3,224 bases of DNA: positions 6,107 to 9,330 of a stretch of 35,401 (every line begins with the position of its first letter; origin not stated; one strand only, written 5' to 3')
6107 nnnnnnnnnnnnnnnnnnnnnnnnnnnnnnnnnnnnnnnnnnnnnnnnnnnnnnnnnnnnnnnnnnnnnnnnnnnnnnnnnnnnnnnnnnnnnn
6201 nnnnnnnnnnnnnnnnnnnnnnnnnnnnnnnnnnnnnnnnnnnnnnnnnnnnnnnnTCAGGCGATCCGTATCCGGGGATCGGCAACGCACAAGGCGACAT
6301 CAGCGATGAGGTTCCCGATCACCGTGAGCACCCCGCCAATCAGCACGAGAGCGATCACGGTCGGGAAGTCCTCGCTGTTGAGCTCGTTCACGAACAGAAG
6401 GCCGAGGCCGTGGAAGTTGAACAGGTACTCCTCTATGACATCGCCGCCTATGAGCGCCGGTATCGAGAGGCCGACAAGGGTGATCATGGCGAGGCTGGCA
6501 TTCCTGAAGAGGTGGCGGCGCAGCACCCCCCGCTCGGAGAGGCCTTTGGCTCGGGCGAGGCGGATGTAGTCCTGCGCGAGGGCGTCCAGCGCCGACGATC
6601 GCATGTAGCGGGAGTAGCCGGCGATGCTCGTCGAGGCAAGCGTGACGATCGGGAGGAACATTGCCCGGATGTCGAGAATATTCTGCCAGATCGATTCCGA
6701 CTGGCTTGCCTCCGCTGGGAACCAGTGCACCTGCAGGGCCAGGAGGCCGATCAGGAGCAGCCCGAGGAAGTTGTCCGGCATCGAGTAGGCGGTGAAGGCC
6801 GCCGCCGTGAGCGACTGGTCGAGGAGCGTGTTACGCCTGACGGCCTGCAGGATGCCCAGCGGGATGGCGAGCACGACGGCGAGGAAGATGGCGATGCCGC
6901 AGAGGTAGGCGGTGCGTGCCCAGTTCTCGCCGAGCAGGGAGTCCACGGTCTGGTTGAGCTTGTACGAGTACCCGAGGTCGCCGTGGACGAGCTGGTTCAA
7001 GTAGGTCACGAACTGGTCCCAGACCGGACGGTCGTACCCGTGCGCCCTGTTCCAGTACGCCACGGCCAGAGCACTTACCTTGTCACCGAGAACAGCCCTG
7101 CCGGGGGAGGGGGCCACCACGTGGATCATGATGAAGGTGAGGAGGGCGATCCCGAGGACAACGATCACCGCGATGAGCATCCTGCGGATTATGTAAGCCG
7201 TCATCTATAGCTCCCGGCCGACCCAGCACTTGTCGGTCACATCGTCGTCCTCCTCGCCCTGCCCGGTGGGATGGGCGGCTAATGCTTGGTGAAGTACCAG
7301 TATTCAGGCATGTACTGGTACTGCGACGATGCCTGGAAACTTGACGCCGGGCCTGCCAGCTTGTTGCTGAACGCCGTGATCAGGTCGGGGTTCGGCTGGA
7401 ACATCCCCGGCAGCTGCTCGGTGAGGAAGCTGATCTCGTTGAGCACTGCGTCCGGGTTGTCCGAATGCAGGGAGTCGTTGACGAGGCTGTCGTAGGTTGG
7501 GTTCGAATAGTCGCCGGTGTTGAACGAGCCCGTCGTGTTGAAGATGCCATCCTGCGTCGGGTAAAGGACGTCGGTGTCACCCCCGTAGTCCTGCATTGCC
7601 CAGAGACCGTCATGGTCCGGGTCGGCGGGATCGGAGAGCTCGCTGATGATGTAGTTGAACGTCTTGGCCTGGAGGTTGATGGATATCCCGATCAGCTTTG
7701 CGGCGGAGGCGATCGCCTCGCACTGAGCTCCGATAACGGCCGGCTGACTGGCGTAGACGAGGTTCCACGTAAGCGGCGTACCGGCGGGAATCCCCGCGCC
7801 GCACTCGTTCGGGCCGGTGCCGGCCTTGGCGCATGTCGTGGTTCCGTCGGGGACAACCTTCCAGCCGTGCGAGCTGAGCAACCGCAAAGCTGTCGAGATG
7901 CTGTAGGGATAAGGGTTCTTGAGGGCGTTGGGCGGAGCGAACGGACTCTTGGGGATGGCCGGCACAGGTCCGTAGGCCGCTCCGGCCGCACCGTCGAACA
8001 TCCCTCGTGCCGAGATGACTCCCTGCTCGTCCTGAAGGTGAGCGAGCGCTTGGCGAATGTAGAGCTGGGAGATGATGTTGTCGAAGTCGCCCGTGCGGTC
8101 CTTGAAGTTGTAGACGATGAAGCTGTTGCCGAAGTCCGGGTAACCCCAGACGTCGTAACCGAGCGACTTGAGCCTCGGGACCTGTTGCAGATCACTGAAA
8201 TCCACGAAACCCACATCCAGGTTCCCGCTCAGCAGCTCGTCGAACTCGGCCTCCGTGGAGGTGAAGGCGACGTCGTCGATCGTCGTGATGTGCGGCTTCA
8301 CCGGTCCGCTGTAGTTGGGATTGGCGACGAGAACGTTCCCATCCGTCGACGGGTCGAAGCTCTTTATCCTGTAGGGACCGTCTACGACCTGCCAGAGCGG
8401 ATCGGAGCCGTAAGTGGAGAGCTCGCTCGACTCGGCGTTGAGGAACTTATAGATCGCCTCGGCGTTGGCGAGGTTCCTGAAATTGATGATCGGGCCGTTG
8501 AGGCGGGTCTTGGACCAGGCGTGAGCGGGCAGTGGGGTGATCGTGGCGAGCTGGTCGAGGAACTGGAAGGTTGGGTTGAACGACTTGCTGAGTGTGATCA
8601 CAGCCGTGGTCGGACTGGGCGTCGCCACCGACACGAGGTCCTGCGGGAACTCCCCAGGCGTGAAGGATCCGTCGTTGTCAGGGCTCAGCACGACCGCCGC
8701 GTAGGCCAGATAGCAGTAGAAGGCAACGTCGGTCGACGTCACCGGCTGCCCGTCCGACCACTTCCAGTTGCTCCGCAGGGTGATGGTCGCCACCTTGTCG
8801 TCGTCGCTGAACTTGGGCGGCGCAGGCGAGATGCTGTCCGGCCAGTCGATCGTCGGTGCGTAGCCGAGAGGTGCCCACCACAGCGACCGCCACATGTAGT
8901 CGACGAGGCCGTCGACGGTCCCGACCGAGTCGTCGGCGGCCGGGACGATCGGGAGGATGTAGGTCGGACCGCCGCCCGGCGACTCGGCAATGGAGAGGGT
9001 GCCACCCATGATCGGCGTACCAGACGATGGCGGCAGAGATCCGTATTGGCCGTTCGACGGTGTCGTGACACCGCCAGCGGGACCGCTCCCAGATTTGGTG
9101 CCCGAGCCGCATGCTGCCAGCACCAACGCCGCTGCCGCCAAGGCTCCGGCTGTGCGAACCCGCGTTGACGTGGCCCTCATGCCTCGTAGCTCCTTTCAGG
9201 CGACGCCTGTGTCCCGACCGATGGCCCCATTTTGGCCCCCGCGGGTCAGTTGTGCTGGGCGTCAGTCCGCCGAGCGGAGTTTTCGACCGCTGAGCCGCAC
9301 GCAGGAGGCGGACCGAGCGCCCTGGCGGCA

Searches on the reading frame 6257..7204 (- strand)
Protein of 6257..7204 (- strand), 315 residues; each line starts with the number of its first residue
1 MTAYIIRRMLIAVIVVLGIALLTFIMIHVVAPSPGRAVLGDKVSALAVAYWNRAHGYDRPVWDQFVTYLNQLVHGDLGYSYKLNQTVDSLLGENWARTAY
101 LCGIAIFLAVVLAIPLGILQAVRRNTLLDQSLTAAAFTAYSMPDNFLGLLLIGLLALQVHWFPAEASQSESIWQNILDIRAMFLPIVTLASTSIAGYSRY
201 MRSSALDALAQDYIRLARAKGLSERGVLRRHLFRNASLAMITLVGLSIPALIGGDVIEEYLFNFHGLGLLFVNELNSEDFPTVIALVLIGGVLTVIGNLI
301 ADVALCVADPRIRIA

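Call 22: find_encoding_contigs(protein=window:6257-7204:-, flank=10000, max_places=5)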
Protein window:6257-7204:- (315 aa): no gene with exactly this product is on record in the collection.

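Call 24: search_protein_families(library=pfam, proteins=[window:6257-7204:-])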
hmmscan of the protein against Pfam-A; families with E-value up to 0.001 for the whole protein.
window:6257-7204:- (315 aa): 2 families
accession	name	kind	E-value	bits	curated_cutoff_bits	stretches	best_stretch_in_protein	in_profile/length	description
PF00528.27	BPD_transp_1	-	1.4e-34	119.9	26.4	1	113-313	1-183/184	Binding-protein-dependent transport system inner membrane component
PF19300.4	BPD_transp_1_N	-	1.4e-09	38.5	23.8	1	1-76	1-76/114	Binding-prot-dependent transport system membrane comp, N-term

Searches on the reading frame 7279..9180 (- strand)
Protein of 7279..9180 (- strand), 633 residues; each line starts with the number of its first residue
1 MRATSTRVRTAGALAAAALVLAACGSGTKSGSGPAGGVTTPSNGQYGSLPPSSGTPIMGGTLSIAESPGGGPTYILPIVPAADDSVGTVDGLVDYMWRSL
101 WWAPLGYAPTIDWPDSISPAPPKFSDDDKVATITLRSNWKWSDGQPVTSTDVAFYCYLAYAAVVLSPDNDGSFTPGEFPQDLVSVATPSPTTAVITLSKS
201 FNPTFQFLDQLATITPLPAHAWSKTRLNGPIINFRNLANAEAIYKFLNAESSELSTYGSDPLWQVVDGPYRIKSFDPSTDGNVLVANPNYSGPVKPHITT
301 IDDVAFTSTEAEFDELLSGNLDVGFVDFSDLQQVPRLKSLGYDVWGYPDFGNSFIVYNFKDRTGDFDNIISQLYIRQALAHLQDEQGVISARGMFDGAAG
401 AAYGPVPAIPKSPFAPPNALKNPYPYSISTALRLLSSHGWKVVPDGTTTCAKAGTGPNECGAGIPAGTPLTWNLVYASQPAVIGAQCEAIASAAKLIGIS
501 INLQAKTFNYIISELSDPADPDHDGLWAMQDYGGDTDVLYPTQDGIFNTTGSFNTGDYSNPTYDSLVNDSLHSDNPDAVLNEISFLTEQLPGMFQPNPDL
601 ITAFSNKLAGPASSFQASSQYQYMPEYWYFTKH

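Call 24: search_protein_families(library=pfam, proteins=[window:7279-9180:-])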
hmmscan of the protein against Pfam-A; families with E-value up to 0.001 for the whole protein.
window:7279-9180:- (633 aa): 1 family
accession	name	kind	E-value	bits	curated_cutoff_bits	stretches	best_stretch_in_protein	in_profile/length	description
PF00496.27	SBP_bac_5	-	1.9e-39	136.3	32.4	1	124-537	12-351/368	Bacterial extracellular solute-binding proteins, family 5 Middle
